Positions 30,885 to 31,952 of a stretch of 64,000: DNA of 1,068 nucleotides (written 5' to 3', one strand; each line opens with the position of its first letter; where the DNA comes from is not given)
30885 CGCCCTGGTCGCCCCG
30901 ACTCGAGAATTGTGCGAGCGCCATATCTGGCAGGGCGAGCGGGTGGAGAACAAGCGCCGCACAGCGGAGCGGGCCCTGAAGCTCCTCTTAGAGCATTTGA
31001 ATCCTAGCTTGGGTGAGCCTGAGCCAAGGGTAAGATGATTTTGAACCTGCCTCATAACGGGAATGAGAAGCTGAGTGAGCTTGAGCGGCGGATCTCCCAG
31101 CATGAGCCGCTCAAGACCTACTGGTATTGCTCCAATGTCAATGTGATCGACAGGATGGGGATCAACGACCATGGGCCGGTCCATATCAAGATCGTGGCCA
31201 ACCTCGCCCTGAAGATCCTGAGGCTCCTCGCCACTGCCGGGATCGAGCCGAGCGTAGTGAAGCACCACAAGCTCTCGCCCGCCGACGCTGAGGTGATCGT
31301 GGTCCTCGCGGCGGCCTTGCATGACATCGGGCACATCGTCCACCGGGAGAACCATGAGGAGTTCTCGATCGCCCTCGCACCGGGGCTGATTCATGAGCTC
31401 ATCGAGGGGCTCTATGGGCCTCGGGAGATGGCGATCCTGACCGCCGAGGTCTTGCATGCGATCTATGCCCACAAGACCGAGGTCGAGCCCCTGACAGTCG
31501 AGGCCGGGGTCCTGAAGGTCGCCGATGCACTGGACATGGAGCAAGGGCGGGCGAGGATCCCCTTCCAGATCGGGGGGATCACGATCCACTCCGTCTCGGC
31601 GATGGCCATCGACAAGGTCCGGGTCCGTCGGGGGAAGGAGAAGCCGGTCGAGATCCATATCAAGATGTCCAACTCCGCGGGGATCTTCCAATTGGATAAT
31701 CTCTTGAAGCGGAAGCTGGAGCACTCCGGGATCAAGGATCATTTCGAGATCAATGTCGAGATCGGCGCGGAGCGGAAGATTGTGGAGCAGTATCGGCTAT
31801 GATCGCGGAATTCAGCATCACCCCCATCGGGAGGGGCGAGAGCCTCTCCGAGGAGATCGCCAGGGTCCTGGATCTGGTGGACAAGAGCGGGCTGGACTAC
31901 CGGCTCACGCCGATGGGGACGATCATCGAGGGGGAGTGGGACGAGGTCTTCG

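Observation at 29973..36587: NAD salvage and phosphorylation neighbourhood built around an archaeal-type NMNAT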

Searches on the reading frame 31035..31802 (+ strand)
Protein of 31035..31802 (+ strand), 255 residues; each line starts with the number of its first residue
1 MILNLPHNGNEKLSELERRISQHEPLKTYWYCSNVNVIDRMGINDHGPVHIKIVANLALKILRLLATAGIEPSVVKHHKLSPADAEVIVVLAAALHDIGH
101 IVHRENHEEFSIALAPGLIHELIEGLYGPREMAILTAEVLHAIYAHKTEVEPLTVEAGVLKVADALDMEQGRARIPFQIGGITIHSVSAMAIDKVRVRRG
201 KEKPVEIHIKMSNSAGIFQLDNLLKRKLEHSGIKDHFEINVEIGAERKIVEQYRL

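Call 3: search_protein_families(library=pfam, proteins=[window:31035-31802:+], max_evalue=0.01)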
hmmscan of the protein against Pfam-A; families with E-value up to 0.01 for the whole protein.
window:31035-31802:+ (255 aa): 2 families
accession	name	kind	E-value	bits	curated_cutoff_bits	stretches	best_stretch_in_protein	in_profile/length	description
PF01966.28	HD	-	2.8e-08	34.5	22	1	50-168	4-115/116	HD domain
PF24391.1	HD-CE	-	0.00025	21.3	27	1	45-106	6-57/263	HD-CE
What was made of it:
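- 31035..31802 (+): HD-superfamily metal-dependent phosphohydrolase of an uncharacterised family, 255 aa. It has an N-terminal HD domain and a C-terminal alpha/beta domain of about 75 aa. Call 3: PF01966 34.5 bits.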

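Call 4: search_protein_families(library=ncbifam, proteins=[window:31035-31802:+], max_evalue=0.01)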
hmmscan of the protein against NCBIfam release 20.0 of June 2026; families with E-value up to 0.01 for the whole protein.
window:31035-31802:+ (255 aa): 1 family
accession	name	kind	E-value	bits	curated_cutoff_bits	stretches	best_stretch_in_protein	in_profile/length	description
TIGR03276.1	Phn-HD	hypoth_equivalog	0.0058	16.2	214.6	1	87-110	44-67/179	phosphonate degradation HD-domain oxygenase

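Call 5: find_homologous_proteins(query=window:31035-31802:+)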
Query window:31035-31802:+ (255 aa): 3757 proteins with E <= 0.001 among 7178 candidates; the best 120 are listed.
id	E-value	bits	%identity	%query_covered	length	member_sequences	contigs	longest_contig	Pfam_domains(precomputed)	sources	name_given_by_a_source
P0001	1.6e-152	524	95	100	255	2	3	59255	PF01966.29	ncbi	ncbi:MAG: HD domain-containing protein [Candidatus Bipolaricaulia bacterium]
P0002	2.1e-143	494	91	100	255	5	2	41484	PF01966.29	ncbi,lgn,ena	-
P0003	1.1e-138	479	89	99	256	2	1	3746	PF01966.29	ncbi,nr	ncbi:TPA: HD domain-containing protein [Candidatus Bipolaricaulota bacterium]|nr:HD domain-containin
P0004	3.4e-138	477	85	100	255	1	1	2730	PF01966.29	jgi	-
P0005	5.0e-136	470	85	100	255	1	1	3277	PF01966.29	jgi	jgi:metal-dependent HD superfamily phosphatase/phosphodiesterase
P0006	4.0e-133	461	83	100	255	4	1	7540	PF01966.29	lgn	-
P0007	9.2e-133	459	82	100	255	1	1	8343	PF01966.29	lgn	-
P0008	1.9e-132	458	80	100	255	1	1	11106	PF01966.29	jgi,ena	-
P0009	6.6e-132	457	82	100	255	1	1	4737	PF01966.29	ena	-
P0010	4.2e-129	447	80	100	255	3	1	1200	PF01966.29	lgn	-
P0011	4.1e-128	444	80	100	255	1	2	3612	PF01966.29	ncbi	ncbi:MAG: HD domain-containing protein [Candidatus Bipolaricaulia bacterium]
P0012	9.1e-125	433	79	100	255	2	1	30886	PF01966.29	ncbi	-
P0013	6.2e-120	417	75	100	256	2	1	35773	PF01966.29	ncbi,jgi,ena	-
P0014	4.7e-115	402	73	99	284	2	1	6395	PF01966.29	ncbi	-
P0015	8.3e-109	381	70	100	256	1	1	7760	PF01966.29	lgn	-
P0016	1.4e-108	380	68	100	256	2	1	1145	PF01966.29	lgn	-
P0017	6.5e-108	378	70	100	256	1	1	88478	PF01966.29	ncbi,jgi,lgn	jgi:metal-dependent HD superfamily phosphatase/phosphodiesterase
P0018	9.2e-107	374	68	100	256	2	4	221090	PF01966.29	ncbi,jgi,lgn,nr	ncbi:HD domain-containing protein [Candidatus Acetothermia bacterium]|jgi:metal-dependent HD superfa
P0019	1.1e-106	374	67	100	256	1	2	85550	PF01966.29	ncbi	-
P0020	1.4e-106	374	70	100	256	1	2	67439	PF01966.29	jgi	jgi:metal-dependent HD superfamily phosphatase/phosphodiesterase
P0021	1.6e-106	374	68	100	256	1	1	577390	PF01966.29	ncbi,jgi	jgi:metal-dependent HD superfamily phosphatase/phosphodiesterase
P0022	2.0e-106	373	70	100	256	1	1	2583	PF01966.29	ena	-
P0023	2.3e-106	373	68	100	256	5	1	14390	PF01966.29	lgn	-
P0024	6.3e-106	372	69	100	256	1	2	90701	PF01966.29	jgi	-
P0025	7.3e-106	371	66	100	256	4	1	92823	PF01966.29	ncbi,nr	ncbi:MAG: HD domain-containing protein [Candidatus Bipolaricaulota bacterium]|nr:HD domain-containin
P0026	7.7e-106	371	70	100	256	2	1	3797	PF01966.29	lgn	-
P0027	9.0e-106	371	67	100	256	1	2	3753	PF01966.29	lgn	-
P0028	1.1e-105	371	70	100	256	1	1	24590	PF01966.29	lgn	-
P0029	2.5e-105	370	69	100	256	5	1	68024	PF01966.29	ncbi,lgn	-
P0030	3.1e-105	369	67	100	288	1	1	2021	PF01966.29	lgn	-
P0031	1.0e-104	368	68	100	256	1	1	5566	PF01966.29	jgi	-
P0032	1.1e-104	368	66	100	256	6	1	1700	PF01966.29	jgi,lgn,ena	-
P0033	1.8e-104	367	66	100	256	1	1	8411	PF01966.29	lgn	-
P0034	3.8e-104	366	68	100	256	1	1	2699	PF01966.29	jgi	-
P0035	5.1e-104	365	64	100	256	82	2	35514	PF01966.29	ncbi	-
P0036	9.2e-104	365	67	100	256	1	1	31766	PF01966.29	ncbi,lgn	-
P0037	1.3e-103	364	69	93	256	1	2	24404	PF01966.29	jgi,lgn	jgi:hypothetical protein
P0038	7.8e-103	362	65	100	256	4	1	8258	PF01966.29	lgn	-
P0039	8.6e-103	361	68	100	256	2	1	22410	PF01966.29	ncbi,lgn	-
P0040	1.1e-102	361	66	100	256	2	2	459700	PF01966.29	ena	-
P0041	1.7e-102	360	68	100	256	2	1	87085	PF01966.29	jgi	-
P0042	2.7e-102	360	64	100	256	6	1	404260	PF01966.29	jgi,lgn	-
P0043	1.1e-101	358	64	100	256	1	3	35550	PF01966.29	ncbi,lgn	ncbi:MAG: HD domain-containing protein [Candidatus Bipolaricaulia bacterium]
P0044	1.4e-101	357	68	99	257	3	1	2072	PF01966.29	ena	-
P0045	2.4e-101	357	66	100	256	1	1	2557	PF01966.29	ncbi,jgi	-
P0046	6.8e-101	355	66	100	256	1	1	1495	PF01966.29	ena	-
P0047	1.0e-100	355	68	100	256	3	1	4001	PF01966.29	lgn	-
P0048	2.9e-100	353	66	100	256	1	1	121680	PF01966.29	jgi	jgi:hypothetical protein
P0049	9.3e-100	351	67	100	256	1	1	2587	PF01966.29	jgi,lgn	jgi:metal-dependent HD superfamily phosphatase/phosphodiesterase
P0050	1.5e-99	351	68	95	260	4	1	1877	PF01966.29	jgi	-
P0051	8.0e-99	348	62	99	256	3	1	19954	PF01966.29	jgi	jgi:hypothetical protein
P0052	1.5e-98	347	67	99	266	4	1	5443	PF01966.29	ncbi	-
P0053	3.3e-98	346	62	100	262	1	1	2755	PF01966.29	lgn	-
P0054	8.6e-97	342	62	100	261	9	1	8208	PF01966.29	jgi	-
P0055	2.0e-96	341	62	100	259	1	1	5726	PF01966.29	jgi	jgi:hypothetical protein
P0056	2.2e-96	340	64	99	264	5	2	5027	PF01966.29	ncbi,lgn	-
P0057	2.7e-96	340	63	100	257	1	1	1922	PF01966.29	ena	-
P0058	5.3e-96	339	60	99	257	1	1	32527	PF01966.29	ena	-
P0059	9.1e-96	338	65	100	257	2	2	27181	PF01966.29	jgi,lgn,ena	-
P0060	1.1e-95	338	63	100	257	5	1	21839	PF01966.29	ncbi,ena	-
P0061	1.4e-95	338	61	100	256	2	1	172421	PF24391.2,PF01966.29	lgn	-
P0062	3.4e-95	336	63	100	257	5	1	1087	PF01966.29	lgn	-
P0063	5.3e-95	336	61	100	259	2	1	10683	PF01966.29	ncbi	-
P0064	7.1e-95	335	60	100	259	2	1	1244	PF01966.29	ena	-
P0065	7.9e-95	335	61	100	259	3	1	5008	PF01966.29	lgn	-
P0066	8.0e-95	335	64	100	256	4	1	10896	PF01966.29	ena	-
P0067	9.5e-95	335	59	100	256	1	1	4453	PF01966.29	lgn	-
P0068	3.6e-94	333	61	100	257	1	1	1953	PF01966.29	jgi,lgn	-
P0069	4.6e-94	333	62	100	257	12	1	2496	PF01966.29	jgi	-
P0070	9.1e-94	332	63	100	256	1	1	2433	PF01966.29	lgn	-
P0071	2.1e-93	331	62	100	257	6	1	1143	PF01966.29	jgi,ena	-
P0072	2.8e-93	330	62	99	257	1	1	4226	PF01966.29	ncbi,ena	-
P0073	3.8e-93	330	61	100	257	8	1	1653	PF01966.29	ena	-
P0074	3.9e-93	330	62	100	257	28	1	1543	PF01966.29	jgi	-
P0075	4.1e-93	330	61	99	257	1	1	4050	PF01966.29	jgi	-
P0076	4.1e-93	330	59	100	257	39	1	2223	PF01966.29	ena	-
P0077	6.9e-93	329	59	100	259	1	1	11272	PF01966.29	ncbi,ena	-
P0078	7.2e-93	329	61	100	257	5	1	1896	PF01966.29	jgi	-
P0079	9.8e-93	328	63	100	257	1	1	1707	PF01966.29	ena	-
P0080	1.7e-92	328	62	100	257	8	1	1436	PF01966.29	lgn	-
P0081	2.2e-92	327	61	99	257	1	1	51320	PF01966.29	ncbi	ncbi:MAG: HD domain-containing protein [Candidatus Bipolaricaulota bacterium]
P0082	2.3e-92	327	61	100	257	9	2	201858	PF01966.29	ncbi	-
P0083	3.0e-92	327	61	100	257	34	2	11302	PF01966.29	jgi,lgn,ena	-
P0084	7.0e-92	326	63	100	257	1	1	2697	PF01966.29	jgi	jgi:metal-dependent HD superfamily phosphatase/phosphodiesterase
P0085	1.3e-91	325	59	100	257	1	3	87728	PF01966.29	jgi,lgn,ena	jgi:hypothetical protein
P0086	1.5e-91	325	59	100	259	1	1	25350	PF01966.29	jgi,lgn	jgi:hypothetical protein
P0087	1.9e-91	324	59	100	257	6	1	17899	PF01966.29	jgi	-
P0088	2.9e-91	324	61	100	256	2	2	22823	PF01966.29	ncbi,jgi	-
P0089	3.2e-91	323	62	96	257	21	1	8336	PF01966.29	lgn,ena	-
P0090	3.2e-91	323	60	100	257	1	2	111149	PF01966.29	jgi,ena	-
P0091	3.4e-91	323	59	100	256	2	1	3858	PF01966.29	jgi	jgi:hypothetical protein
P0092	4.0e-91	323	59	100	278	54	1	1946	PF01966.29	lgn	-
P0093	4.2e-91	323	61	100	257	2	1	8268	PF01966.29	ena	-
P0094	4.3e-91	323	59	100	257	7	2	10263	PF01966.29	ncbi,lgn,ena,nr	ncbi:MAG TPA: HD domain-containing protein [Candidatus Acetothermia bacterium]|nr:HD domain-containi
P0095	5.0e-91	323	59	100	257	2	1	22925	PF01966.29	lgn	-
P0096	6.6e-91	322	58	100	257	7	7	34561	PF01966.29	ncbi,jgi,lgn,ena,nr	ncbi:MAG: HD domain-containing protein [Candidatus Bipolaricaulota bacterium]|jgi:hypothetical prote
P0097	9.6e-91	322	59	100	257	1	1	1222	PF01966.29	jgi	jgi:metal-dependent HD superfamily phosphatase/phosphodiesterase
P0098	1.2e-90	322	61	100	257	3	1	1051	PF01966.29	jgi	-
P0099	1.3e-90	322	58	100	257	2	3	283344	PF01966.29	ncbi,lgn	-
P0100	1.3e-90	322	58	100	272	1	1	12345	PF01966.29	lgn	-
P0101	1.3e-90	321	60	100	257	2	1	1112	PF01966.29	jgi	-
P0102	1.6e-90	321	61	100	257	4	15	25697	PF01966.29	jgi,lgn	jgi:hypothetical protein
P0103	1.8e-90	321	60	100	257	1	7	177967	PF01966.29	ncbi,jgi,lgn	jgi:hypothetical protein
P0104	1.9e-90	321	59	100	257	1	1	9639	PF01966.29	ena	-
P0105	2.2e-90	321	59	100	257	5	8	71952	PF01966.29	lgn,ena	-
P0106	2.6e-90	321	60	100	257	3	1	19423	PF01966.29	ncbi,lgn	-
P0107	2.8e-90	320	58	99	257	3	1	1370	PF01966.29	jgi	-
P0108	3.0e-90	320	57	100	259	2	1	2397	PF01966.29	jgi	jgi:hypothetical protein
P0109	3.8e-90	320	59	100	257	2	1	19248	PF01966.29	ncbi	-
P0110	4.0e-90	320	58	100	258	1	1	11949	PF01966.29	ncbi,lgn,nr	ncbi:HD domain-containing protein [Candidatus Bipolaricaulota bacterium]|nr:HD domain-containing pro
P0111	4.1e-90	320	58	100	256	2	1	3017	PF01966.29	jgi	-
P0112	5.4e-90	319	60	96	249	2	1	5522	PF01966.29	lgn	-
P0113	5.4e-90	319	59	100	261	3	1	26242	PF01966.29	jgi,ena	jgi:metal-dependent HD superfamily phosphatase/phosphodiesterase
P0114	5.6e-90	319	59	99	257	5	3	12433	PF01966.29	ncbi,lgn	-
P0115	6.0e-90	319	58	100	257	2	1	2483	PF01966.29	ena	-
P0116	6.3e-90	319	60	100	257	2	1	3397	PF01966.29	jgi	jgi:metal-dependent HD superfamily phosphatase/phosphodiesterase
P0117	6.3e-90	319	60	93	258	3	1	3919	PF01966.29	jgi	-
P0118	6.7e-90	319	60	96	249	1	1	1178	PF01966.29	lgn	-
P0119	6.7e-90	319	61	100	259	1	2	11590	PF01966.29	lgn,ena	-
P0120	8.4e-90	319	61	98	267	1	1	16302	PF01966.29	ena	-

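Call 6: search_solved_structures(query=window:31035-31802:+, max_evalue=1, show_alignments=2)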
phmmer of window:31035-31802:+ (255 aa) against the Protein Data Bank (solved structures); distinct sequences matched with E-value up to 1: 3.
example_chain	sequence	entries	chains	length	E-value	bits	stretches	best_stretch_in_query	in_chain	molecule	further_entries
3gw7_A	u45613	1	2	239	0.055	16.5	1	83-175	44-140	Uncharacterized protein yedJ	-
8bl3_A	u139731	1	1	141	0.37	13.8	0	194-213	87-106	scIg12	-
8bl6_A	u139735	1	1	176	0.87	12.6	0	194-213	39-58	dIG14-scdim-EF62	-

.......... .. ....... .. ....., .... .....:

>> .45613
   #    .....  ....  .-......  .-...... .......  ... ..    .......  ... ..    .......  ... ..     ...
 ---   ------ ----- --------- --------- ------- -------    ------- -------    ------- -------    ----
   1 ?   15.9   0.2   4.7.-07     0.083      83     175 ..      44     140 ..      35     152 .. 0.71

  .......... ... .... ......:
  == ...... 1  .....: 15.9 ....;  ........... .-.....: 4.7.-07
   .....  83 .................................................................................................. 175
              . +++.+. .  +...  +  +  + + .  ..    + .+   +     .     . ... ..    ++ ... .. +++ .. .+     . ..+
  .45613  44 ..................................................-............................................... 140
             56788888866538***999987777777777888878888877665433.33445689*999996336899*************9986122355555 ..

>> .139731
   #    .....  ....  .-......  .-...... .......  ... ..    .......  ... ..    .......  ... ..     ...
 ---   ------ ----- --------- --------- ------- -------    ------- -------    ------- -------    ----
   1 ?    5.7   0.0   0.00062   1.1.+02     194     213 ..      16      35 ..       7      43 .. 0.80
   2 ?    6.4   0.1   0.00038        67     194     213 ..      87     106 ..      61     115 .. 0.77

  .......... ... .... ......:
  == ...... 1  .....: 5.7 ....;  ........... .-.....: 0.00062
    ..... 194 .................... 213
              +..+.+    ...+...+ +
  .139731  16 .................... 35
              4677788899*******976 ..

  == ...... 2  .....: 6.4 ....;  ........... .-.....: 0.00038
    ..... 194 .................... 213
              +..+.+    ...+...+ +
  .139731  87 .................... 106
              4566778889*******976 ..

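Call 8: search_protein_families(library=phrogs, proteins=[window:31035-31802:+], max_evalue=0.01)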
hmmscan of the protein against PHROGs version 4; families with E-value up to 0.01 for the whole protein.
window:31035-31802:+ (255 aa): 2 families
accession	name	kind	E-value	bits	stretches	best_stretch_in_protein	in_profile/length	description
phrog_16069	-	other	0.0013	19.2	1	15-170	18-168/245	phosphohydrolase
phrog_3921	-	unknown function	0.0041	17.5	1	37-164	18-132/227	-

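Call 10: find_related_loci(query=A1, collection=genome_contigs, flank=10000)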
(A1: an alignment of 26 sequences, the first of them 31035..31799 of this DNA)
Query A1 (255 aa) in genome_contigs; peptide patterns used: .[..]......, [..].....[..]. (x = any residue, [..] = any of these).
600 stretches matched a pattern (row limit reached: there are more); 545 encode a relative of the query (tblastn E <= 1e-3); the best 80 are kept; 80 distinct loci.
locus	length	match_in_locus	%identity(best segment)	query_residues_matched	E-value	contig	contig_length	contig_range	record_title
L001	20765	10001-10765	83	1-255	9e-143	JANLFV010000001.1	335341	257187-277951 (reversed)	MAG: Candidatus Acetothermia bacterium isolate A05DMB20 NODE_1_length_335341_cov_10.702743, whole genome shotgun sequenc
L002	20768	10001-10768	68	1-255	7e-114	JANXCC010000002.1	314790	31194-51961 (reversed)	MAG: Candidatus Bipolaricaulota bacterium isolate SKYB55 NODE_2_length_314790_cov_120.043942, whole genome shotgun seque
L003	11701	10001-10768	66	1-255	7e-113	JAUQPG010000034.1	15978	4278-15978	MAG: Candidatus Bipolaricaulota bacterium isolate GXS.bins.134.201912 NODE_2828_length_15978_cov_608.912435, whole genom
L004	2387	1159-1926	66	1-255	6e-117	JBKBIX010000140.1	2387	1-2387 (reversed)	MAG: Candidatus Bipolaricaulia bacterium isolate 21I_052.bin.33 NODE_140_length_2387_cov_21.352381, whole genome shotgun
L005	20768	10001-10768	63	1-255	8e-110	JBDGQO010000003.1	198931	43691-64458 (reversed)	MAG: Candidatus Bipolaricaulia bacterium isolate DAL-Ass_25_90C3R DAL-Ass_25_90C3R_3, whole genome shotgun sequence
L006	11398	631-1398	66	1-255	7e-109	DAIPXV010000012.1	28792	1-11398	MAG TPA_asm: Candidatus Bipolaricaulota bacterium isolate CTOTU1357 NODE_147_length_28792_cov_4.483001, whole genome sho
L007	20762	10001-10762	68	3-255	3e-108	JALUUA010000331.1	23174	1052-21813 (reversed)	MAG: Candidatus Bipolaricaulota bacterium isolate 128-326_maxbin2_scaf2bin.065 128-326_scaffold_823_c1, whole genome sho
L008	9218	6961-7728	65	3-255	7e-104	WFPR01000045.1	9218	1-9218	MAG: Candidatus Bipolaricaulota bacterium isolate S012_72 k151_145391, whole genome shotgun sequence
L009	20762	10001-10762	61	3-255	9e-103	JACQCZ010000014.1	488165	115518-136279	MAG: Candidatus Acetothermia bacterium isolate NC_groundwater_981_Pr1_S-0.65um_52_62 Montesol18_Sp65_coassembly_scaffold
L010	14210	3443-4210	63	1-255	2e-102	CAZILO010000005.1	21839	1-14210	MAG TPA_asm: uncultured Thermotogae bacterium isolate binchicken_co164_76 genome assembly, contig: NODE_330_length_21839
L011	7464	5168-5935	63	1-255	5e-102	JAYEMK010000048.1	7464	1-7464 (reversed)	MAG: Candidatus Bipolaricaulota bacterium isolate MAG083 MAG083_48, whole genome shotgun sequence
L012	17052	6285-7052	63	1-255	2e-101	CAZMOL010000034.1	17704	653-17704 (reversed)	MAG TPA_asm: uncultured Thermotogae bacterium isolate SRP068000_co2_8 genome assembly, contig: NODE_2622_length_17704_co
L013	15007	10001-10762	61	1-253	3e-100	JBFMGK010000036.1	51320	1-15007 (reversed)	MAG: Candidatus Bipolaricaulota bacterium isolate MAG295 MAG295_36, whole genome shotgun sequence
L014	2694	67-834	62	1-255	6e-103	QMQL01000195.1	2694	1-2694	MAG: Candidatus Acetothermia bacterium isolate B2_G16 B2_Guay16_scaffold_52746, whole genome shotgun sequence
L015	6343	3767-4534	61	1-255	2e-99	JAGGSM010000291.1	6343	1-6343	MAG: Candidatus Bipolaricaulota bacterium isolate AUK022 PB_MANV_022_c_000000000880, whole genome shotgun sequence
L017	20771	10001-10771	58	1-255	1e-96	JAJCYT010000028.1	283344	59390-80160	MAG: Candidatus Fraserbacteria bacterium isolate OFTM103 OFTM103_27, whole genome shotgun sequence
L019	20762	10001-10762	58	1-253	7e-96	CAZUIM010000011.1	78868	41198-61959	MAG TPA_asm: uncultured Thermotogae bacterium isolate SRP332253_co2_3 genome assembly, contig: NODE_229_length_78868_cov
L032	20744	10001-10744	57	8-255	3e-90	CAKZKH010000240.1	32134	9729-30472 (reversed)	MAG TPA_asm: uncultured bacterium isolate SRR5214706_bin.48_CONCOCT_v1.1_MAG genome assembly, contig: ERZ1744544.776, wh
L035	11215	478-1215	59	10-255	5e-89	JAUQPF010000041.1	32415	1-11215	MAG: Candidatus Bipolaricaulota bacterium isolate GMQP.bins.31.201705 NODE_589_length_32415_cov_237.75, whole genome sho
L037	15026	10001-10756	56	3-252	3e-88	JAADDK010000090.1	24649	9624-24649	MAG: Methanobacteriota archaeon isolate L_MaxBin.117 contig-127_1648, whole genome shotgun sequence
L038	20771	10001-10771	54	1-255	1e-87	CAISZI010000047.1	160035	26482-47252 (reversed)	Candidatus Wirthbacteria bacterium isolate AlinenLipids_bin-4622 genome assembly, contig: bin-4622:47/66, whole genome s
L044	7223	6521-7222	58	1-234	3e-87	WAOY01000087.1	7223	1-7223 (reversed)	MAG: DHVE2 group archaeon isolate S143_106 k151_263756, whole genome shotgun sequence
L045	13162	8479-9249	54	1-255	7e-87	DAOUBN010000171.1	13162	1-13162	MAG TPA_asm: Anaerolineae bacterium isolate H70_729 k91_200277, whole genome shotgun sequence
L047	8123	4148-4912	53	3-255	3e-86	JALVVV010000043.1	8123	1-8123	MAG: DHVE2 group archaeon isolate M10_metabat1_scaf2bin.049 M10_NODE_5253_length_8123_cov_42.690595, whole genome shotgu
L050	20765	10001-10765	52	1-255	5e-85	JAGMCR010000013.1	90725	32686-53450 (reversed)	MAG: Candidatus Iainarchaeum archaeon isolate RS_17_2 ZL495.bin.2.fa_13, whole genome shotgun sequence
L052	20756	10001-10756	54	4-255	4e-85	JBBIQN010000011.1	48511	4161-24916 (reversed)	MAG: Candidatus Bipolaricaulota bacterium isolate MTF170219_bin_327 NODE_543_length_48511_cov_189.118644, whole genome s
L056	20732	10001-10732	54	12-255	2e-84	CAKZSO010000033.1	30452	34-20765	MAG: Candidatus Bipolaricaulota bacterium isolate N1_Bin_METABAT__2_1 genome assembly, contig: c_000000527688, whole gen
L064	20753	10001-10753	53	3-252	2e-82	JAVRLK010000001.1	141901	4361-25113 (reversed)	MAG: Thermoplasmatota archaeon isolate TVZ.SD19.226 Thermoplasmatota_6_MX7.59_7_141902_86.898621, whole genome shotgun s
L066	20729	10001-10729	53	1-243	1e-82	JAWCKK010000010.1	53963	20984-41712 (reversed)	MAG: Thermoplasmata archaeon isolate JZ-2_201705_bins_135 JZ-2_201705_bins_135_scaffold_10, whole genome shotgun sequenc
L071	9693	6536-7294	55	3-253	5e-82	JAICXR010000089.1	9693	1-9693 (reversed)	MAG: Chloroflexota bacterium isolate LS_FP_2_bin.128 k141_4955470_length_9693_cov_12.2290, whole genome shotgun sequence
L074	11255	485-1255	52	1-255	2e-81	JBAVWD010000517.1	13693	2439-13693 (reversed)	MAG: Anaerolineae bacterium isolate MFD01591_ilm_asm_bin2 k127_164070, whole genome shotgun sequence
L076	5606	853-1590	57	10-255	6e-81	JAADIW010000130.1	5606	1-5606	MAG: Caldisericota bacterium isolate M_MetaBat.76 contig-127_25460, whole genome shotgun sequence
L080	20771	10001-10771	50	1-255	5e-80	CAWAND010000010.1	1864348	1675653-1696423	MAG: uncultured Chloroflexia bacterium isolate MFD02923.bin.1.168 genome assembly, contig: contig_7897, whole genome sho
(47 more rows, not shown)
